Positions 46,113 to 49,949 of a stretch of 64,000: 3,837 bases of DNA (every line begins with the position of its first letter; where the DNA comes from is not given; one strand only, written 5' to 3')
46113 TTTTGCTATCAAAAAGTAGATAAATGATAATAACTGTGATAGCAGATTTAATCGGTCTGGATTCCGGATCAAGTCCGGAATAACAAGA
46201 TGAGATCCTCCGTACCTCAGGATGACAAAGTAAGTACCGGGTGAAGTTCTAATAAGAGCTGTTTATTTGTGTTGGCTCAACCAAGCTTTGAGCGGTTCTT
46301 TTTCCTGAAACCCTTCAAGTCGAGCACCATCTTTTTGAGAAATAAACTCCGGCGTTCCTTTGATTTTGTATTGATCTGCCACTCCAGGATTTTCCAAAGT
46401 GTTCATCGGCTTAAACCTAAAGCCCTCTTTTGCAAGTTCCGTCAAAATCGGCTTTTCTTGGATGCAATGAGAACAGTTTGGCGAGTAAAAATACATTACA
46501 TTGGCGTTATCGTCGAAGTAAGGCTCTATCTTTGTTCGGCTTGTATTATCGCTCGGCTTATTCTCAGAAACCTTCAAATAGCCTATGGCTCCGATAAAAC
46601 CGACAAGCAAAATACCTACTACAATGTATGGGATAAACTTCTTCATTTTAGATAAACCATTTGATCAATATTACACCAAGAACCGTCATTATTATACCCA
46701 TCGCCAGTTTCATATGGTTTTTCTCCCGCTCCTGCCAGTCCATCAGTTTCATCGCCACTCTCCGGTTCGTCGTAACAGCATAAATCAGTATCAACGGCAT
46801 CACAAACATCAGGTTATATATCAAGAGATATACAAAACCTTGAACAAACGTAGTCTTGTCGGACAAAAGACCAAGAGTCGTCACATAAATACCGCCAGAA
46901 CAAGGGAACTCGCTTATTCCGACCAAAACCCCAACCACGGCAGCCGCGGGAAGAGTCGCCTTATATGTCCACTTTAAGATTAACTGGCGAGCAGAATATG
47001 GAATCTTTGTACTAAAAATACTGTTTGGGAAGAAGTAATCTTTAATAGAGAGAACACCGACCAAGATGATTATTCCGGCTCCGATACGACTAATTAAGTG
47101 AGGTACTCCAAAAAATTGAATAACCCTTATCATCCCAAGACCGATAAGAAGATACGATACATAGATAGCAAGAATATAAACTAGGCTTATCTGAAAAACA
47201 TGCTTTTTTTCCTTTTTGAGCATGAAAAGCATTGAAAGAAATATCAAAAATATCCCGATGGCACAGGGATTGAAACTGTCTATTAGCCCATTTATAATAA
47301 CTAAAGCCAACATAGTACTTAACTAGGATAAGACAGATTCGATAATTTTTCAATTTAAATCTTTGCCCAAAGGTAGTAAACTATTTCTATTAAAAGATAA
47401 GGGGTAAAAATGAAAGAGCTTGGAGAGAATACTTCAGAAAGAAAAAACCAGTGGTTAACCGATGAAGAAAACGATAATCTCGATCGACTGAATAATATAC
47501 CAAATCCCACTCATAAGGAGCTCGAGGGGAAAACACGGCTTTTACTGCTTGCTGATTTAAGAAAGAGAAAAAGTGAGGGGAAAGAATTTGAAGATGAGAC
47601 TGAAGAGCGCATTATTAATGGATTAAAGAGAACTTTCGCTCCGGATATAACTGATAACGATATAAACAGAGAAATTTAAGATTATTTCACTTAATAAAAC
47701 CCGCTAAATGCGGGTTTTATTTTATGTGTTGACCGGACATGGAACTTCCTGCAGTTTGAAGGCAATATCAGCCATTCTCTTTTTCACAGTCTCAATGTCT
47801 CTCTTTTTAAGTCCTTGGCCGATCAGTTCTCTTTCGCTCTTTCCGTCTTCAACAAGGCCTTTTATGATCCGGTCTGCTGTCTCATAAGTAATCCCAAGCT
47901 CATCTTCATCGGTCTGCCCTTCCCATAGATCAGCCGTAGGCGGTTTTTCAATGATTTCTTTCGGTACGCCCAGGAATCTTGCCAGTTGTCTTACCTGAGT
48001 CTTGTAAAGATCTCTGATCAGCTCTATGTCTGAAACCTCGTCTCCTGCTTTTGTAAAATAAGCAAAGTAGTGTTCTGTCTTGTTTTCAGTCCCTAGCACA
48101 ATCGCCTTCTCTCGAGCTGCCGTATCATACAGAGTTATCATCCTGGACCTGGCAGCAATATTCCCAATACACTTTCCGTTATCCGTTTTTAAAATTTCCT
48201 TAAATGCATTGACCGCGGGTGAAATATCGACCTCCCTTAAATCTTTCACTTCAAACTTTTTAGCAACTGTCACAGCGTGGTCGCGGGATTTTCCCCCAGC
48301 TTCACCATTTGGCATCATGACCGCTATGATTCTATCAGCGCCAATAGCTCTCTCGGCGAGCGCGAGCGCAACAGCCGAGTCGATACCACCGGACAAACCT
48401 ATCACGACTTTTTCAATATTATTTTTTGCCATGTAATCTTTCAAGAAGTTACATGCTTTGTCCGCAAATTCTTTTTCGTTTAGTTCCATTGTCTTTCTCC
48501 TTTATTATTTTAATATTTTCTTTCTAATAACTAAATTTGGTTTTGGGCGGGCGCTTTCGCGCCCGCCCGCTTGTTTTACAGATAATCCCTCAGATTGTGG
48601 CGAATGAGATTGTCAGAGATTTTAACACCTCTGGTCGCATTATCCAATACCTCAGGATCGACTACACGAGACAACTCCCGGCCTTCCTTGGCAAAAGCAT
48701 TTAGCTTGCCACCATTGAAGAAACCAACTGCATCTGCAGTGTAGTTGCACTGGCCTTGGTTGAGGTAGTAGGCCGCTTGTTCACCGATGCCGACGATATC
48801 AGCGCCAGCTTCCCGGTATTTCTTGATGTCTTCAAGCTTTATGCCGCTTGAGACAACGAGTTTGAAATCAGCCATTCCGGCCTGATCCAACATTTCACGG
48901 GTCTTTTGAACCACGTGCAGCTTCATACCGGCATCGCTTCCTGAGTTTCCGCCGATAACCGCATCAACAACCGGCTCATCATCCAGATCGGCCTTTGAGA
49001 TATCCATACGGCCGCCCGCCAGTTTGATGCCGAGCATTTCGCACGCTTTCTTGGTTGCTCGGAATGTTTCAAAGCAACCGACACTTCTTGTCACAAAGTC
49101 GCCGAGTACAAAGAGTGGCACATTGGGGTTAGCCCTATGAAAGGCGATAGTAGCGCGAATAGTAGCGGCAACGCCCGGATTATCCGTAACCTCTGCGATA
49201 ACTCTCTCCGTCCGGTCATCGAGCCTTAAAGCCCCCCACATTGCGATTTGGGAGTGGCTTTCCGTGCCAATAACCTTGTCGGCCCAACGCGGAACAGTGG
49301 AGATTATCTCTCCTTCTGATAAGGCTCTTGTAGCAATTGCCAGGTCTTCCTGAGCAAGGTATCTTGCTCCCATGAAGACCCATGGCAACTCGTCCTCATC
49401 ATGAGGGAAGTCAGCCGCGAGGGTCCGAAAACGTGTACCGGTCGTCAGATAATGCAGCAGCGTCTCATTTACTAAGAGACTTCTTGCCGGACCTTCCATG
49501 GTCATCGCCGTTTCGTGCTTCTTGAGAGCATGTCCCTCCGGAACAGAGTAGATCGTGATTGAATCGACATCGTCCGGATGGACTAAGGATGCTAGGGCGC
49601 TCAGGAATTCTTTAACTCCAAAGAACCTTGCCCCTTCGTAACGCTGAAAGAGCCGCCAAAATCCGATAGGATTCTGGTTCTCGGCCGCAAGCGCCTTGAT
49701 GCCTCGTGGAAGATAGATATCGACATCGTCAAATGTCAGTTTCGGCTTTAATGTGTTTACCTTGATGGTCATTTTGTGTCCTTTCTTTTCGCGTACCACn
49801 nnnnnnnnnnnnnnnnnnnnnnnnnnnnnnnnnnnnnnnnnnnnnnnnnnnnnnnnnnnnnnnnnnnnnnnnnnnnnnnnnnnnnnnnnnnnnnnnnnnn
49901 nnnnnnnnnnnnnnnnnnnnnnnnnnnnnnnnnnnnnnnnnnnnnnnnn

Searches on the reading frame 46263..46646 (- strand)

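Call 13: search_protein_families(library=pfam, proteins=[window:46263-46646:-], max_evalue=0.01)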
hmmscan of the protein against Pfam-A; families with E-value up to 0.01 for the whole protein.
window:46263-46646:- (127 aa): 3 families
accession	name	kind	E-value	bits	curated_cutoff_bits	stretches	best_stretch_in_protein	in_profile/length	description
PF00085.26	Thioredoxin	-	3.1e-09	37.2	23.5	1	46-123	18-101/103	Thioredoxin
PF13098.12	Thioredoxin_2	-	0.00019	22.2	27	1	50-123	9-104/104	Thioredoxin-like domain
PF13728.12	TraF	-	0.00081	19.7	23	1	46-102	129-197/224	F plasmid transfer operon protein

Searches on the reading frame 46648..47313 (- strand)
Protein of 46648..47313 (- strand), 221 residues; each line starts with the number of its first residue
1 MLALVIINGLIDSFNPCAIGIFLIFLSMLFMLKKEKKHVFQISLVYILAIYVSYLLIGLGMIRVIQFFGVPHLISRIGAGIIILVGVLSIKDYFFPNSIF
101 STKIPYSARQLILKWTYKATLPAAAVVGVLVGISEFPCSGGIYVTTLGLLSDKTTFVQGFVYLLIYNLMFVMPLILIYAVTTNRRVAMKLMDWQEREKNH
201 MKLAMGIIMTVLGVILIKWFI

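Call 13: search_protein_families(library=pfam, proteins=[window:46648-47313:-], max_evalue=0.01)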
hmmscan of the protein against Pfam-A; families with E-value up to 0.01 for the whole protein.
window:46648-47313:- (221 aa): 2 families
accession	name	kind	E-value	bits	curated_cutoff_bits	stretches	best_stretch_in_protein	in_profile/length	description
PF11139.14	SfLAP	-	2.4e-06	27.6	35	1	7-216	3-207/213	Sap, sulfolipid-1-addressing protein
PF02683.22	DsbD_TM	-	7.2e-06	25.9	27.1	1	2-209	5-214/219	Cytochrome C biogenesis protein transmembrane domain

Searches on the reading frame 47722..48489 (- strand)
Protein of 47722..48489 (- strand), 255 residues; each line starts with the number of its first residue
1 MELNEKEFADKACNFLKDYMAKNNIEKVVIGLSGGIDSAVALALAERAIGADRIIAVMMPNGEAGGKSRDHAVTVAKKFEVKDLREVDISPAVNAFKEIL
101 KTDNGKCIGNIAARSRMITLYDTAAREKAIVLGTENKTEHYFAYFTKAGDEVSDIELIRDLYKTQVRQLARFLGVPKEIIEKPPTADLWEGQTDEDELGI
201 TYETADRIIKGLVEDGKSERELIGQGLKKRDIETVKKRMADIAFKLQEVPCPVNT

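Call 13: search_protein_families(library=pfam, proteins=[window:47722-48489:-], max_evalue=0.01)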
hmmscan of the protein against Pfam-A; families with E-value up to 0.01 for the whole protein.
window:47722-48489:- (255 aa): 5 families
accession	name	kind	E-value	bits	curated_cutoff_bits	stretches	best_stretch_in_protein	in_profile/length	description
PF02540.23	NAD_synthase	-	7.1e-71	238.6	21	1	11-247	4-240/242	NAD synthase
PF06508.19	QueC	-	0.00013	22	22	1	27-94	1-65/210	Queuosine biosynthesis protein QueC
PF03054.22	tRNA_Me_trans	-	0.00015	21.9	20.6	1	26-73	1-46/202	tRNA methyl transferase HUP domain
PF00764.25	Arginosuc_synth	-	0.0055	17.2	27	0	27-86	1-58/162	Arginosuccinate synthase N-terminal HUP domain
PF00733.27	Asn_synthase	-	0.0096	16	21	0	28-101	20-93/354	Asparagine synthase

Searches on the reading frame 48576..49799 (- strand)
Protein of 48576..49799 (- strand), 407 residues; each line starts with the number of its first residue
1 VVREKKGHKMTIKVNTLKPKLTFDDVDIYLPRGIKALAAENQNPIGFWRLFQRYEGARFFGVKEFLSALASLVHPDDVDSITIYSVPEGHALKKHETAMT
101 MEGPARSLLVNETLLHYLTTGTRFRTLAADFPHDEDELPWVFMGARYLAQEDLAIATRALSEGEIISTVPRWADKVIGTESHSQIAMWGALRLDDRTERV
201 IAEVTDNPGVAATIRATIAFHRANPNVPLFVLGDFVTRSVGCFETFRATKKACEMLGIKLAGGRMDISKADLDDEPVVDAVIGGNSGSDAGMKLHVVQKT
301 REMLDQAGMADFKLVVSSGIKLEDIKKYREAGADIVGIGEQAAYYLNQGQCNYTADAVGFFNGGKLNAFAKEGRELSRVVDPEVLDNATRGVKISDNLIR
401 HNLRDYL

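Call 13: search_protein_families(library=pfam, proteins=[window:48576-49799:-], max_evalue=0.01)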
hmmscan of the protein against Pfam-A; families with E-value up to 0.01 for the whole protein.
window:48576-49799:- (407 aa): 1 family
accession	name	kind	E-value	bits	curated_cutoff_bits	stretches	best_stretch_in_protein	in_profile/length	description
PF02749.22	QRPTase_N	-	3.9e-05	24.2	27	1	57-115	24-74/82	Quinolinate phosphoribosyl transferase, N-terminal domain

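Call 40: search_protein_families(library=ncbifam, proteins=[window:48576-49799:-], max_evalue=0.001)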
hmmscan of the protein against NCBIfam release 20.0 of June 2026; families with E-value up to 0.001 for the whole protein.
window:48576-49799:- (407 aa): 8 families
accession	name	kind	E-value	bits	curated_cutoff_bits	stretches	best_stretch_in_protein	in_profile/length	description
NF005529.0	PRK07188.1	equivalog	1.6e-22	80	378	2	213-377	195-346/358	nicotinate phosphoribosyltransferase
NF006415.0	PRK08662.1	equivalog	3.7e-15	55.6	243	2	26-149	18-139/381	nicotinate phosphoribosyltransferase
TIGR01513.1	NAPRTase_put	equivalog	2.2e-06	26.9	297.4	1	291-341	257-309/452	nicotinate phosphoribosyltransferase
NF009131.0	PRK12484.1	equivalog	4.8e-05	22.2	330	0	295-341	265-313/455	nicotinate phosphoribosyltransferase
NF006695.0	PRK09243.1-2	equivalog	8.5e-05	21.4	469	0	295-341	268-316/480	nicotinate phosphoribosyltransferase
NF006694.0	PRK09243.1-1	equivalog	0.0001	21.1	663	0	289-341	261-315/485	nicotinate phosphoribosyltransferase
TIGR00078.1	nadC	equivalog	0.00026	20.3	198.4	0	83-114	58-89/269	carboxylating nicotinate-nucleotide diphosphorylase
NF006696.0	PRK09243.1-3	equivalog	0.00032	19.5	503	0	294-339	269-314/451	nicotinate phosphoribosyltransferase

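Call 91: search_solved_structures(query=window:48576-49799:-, max_evalue=0.001)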
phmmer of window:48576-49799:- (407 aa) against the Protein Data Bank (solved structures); distinct sequences matched with E-value up to 0.001: 0.
